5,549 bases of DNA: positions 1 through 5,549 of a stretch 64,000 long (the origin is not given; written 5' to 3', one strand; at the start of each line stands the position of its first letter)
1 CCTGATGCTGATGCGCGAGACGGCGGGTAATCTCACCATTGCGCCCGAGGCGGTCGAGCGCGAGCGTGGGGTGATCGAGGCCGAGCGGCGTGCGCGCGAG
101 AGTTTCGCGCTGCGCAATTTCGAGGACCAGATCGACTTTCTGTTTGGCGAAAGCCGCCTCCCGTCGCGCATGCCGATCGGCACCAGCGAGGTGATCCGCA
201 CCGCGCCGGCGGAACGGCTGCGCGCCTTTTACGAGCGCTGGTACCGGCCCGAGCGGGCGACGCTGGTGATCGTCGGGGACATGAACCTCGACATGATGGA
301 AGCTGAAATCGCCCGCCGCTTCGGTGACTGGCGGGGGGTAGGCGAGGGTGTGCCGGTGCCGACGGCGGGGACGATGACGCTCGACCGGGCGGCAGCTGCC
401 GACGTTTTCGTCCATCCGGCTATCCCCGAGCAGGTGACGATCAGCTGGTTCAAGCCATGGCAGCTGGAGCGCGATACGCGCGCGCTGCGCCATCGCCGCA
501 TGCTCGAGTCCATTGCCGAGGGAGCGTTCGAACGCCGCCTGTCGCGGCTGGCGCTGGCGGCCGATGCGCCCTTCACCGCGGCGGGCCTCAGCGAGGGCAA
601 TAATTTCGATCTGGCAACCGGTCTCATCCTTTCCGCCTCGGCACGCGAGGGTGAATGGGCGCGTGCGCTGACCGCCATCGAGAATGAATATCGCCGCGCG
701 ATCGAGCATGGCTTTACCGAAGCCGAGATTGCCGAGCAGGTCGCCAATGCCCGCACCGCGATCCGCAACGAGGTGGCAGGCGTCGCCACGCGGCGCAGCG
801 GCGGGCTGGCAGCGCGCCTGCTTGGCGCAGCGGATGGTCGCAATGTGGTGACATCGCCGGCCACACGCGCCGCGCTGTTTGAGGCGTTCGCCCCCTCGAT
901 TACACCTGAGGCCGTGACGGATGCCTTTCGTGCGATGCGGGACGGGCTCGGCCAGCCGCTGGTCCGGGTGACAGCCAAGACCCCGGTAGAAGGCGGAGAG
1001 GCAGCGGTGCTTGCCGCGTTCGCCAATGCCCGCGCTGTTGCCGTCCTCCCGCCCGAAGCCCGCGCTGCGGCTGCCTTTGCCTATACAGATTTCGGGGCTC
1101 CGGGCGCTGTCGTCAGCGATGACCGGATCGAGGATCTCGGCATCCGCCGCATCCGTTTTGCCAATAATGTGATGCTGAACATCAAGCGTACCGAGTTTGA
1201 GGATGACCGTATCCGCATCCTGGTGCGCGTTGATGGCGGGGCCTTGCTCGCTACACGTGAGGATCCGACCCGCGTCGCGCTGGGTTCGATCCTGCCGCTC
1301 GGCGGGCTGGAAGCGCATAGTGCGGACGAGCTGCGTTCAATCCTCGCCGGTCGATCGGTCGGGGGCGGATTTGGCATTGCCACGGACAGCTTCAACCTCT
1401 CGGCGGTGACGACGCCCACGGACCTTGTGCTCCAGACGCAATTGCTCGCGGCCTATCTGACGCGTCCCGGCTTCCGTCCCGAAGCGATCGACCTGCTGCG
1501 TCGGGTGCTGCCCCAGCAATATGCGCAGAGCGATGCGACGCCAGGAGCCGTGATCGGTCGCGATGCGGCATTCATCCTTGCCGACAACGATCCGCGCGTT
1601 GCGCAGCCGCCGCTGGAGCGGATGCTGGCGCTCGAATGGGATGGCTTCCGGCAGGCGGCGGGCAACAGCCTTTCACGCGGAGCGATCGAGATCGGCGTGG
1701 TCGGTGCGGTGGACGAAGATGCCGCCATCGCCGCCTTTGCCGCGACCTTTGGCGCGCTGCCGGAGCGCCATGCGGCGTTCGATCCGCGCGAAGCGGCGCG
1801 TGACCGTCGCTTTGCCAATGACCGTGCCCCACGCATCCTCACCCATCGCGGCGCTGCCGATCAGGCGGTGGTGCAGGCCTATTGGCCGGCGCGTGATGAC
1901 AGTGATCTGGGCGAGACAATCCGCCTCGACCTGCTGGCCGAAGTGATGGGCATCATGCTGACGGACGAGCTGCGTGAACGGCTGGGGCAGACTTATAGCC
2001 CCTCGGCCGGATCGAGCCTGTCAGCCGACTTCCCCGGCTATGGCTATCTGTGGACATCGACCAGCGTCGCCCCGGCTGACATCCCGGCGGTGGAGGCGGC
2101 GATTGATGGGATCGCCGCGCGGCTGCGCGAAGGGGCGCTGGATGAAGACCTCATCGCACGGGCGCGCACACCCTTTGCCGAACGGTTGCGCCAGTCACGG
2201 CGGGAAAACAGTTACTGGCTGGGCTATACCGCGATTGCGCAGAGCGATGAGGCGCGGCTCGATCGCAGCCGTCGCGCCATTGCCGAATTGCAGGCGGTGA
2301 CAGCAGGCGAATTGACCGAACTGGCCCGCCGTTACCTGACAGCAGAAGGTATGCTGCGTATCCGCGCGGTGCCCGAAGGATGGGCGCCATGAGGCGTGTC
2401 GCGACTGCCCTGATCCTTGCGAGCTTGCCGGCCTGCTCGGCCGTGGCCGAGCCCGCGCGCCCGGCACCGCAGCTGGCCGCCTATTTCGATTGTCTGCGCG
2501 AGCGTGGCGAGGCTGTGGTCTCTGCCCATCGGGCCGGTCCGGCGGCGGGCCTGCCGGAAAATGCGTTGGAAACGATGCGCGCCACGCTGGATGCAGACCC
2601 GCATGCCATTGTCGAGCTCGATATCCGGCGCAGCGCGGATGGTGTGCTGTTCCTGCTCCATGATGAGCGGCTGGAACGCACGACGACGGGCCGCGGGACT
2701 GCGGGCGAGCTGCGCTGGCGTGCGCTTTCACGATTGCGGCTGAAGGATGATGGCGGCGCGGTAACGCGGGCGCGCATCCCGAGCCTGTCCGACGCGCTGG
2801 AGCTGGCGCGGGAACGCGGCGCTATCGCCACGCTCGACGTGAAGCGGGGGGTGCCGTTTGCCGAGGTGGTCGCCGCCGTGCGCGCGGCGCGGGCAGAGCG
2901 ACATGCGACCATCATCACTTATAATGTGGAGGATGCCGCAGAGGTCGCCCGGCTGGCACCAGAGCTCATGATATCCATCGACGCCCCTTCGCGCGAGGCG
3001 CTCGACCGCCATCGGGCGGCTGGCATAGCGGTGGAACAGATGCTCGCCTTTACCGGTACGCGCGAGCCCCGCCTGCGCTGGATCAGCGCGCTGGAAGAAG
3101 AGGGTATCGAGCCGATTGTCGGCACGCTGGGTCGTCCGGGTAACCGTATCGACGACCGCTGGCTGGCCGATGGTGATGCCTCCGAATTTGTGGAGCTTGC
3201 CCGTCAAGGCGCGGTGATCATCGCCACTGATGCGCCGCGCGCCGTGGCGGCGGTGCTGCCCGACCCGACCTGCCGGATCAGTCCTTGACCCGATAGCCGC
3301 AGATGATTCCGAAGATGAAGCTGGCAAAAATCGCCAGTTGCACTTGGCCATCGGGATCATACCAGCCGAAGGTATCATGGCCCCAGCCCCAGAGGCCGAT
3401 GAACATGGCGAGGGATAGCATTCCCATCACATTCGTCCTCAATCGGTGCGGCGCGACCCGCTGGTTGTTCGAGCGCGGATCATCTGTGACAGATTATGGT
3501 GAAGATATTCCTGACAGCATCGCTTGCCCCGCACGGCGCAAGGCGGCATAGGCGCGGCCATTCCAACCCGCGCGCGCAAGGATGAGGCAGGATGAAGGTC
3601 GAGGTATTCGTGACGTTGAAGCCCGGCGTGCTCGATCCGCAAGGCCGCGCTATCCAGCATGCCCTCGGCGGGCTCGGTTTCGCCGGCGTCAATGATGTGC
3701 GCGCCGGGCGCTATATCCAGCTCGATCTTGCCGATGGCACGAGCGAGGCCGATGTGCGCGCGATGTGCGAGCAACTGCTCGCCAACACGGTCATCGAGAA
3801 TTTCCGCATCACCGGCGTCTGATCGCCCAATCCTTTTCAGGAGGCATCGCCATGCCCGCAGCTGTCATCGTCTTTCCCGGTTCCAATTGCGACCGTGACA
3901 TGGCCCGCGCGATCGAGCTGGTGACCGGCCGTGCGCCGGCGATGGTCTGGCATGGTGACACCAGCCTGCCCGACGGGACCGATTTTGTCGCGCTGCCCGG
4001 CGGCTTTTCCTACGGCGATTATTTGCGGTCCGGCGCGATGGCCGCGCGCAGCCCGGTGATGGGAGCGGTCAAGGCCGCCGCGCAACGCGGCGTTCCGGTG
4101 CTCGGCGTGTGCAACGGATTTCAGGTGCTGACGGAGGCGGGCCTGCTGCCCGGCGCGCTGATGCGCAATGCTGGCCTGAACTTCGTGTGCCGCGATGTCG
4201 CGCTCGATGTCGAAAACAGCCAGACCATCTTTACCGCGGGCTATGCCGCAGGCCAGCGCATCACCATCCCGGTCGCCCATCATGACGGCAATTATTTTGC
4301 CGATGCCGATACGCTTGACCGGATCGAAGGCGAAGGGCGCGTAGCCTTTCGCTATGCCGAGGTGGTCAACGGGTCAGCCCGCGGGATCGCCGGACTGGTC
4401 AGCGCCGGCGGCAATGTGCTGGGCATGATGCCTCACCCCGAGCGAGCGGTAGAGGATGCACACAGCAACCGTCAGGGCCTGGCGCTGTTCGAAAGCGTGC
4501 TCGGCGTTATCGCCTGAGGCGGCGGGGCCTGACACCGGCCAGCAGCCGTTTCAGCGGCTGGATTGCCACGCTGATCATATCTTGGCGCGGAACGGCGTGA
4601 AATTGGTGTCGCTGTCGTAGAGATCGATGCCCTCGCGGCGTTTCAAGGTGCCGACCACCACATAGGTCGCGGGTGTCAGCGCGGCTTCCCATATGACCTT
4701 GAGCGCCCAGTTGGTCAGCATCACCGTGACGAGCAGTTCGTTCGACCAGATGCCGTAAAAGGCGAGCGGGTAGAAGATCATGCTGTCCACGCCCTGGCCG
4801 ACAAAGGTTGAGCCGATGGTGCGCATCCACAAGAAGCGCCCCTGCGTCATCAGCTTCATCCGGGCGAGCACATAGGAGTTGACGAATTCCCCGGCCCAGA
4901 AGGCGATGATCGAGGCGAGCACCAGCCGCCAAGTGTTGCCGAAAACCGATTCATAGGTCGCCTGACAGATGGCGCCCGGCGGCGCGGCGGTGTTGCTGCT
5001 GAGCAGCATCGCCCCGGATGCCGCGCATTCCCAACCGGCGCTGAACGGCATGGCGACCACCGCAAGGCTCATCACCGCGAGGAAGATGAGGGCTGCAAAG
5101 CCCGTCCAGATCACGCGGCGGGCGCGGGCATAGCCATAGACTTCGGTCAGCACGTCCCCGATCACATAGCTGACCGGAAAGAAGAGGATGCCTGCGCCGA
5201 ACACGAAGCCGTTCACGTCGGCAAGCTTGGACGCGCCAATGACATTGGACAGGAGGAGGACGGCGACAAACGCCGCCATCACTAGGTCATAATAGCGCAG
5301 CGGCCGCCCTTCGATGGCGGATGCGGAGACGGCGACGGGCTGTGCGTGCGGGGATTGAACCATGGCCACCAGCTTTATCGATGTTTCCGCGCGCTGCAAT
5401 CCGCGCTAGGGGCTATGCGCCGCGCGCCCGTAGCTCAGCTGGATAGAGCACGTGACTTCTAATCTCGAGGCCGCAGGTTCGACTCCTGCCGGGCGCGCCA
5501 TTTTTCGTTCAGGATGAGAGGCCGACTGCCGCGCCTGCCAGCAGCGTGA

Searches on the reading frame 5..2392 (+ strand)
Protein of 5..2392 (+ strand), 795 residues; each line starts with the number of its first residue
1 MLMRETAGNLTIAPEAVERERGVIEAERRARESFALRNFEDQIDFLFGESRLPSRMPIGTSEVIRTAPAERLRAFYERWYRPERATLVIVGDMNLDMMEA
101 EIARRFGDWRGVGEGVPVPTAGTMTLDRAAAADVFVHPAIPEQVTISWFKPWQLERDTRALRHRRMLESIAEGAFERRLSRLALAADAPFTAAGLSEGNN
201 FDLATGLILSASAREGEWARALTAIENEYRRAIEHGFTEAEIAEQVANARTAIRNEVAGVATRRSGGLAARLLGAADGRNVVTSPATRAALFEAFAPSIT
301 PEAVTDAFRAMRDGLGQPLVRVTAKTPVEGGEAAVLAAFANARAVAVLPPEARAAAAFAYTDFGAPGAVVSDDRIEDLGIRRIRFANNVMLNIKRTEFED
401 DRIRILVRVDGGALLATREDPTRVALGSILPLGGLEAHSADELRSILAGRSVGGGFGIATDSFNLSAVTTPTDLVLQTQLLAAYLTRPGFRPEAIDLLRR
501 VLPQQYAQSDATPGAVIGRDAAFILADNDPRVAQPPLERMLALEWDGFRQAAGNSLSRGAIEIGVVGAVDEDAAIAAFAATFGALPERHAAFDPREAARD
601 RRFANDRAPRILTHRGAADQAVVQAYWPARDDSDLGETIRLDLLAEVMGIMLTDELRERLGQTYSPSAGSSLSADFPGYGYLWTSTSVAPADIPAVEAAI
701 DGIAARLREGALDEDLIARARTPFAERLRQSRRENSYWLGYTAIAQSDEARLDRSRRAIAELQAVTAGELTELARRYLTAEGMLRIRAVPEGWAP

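Call 56: search_protein_families(library=pfam, proteins=[window:5-2392:+], max_evalue=0.0001)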
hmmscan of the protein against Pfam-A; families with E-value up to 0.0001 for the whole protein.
window:5-2392:+ (795 aa): 1 family
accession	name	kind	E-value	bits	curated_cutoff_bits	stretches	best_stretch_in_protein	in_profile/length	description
PF05193.26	Peptidase_M16_C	-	1.1e-29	104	23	2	69-247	4-179/181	Peptidase M16 inactive domain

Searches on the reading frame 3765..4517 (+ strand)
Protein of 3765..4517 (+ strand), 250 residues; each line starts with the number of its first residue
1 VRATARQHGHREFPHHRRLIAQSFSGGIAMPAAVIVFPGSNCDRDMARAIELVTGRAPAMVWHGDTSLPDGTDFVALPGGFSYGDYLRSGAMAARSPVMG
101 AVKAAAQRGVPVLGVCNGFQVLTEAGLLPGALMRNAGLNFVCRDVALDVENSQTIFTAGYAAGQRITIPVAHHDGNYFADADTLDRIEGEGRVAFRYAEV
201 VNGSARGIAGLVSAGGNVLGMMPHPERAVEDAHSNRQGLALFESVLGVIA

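Call 4: search_protein_families(library=pfam, proteins=[window:3765-4517:+], max_evalue=0.01)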
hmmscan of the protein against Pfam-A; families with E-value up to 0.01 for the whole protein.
window:3765-4517:+ (250 aa): 5 families
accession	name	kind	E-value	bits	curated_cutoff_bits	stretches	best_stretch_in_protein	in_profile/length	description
PF13507.12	GATase_5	-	9.9e-36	123.6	27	1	32-235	4-236/260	CobB/CobQ-like glutamine amidotransferase domain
PF07685.20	GATase_3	-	9.9e-07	29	27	1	65-124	34-90/196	CobB/CobQ-like glutamine amidotransferase domain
PF01965.30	DJ-1_PfpI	-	3.6e-06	27.3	26.6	1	71-131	61-116/165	DJ-1/PfpI family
PF00117.34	GATase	-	0.00085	19.5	22.8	1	73-125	44-88/190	Glutamine amidotransferase class-I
PF07722.19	Peptidase_C26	-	0.0016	18.7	20.5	1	102-125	98-121/219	Peptidase C26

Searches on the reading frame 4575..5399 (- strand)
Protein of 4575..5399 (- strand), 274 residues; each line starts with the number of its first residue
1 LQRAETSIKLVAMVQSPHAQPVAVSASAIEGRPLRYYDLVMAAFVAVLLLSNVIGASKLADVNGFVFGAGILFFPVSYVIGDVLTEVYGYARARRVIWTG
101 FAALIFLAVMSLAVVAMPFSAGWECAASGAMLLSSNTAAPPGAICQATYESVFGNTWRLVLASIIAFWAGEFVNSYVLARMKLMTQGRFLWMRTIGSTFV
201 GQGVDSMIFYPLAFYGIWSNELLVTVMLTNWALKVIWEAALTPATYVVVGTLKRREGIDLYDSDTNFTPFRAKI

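Call 4: search_protein_families(library=pfam, proteins=[window:4575-5399:-], max_evalue=0.01)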
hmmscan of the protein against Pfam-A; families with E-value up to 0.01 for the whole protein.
window:4575-5399:- (274 aa): 1 family
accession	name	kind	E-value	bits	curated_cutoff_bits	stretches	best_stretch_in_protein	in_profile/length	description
PF02592.20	Vut_1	-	1.5e-49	168.7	27.2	1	69-248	2-152/152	Putative vitamin uptake transporter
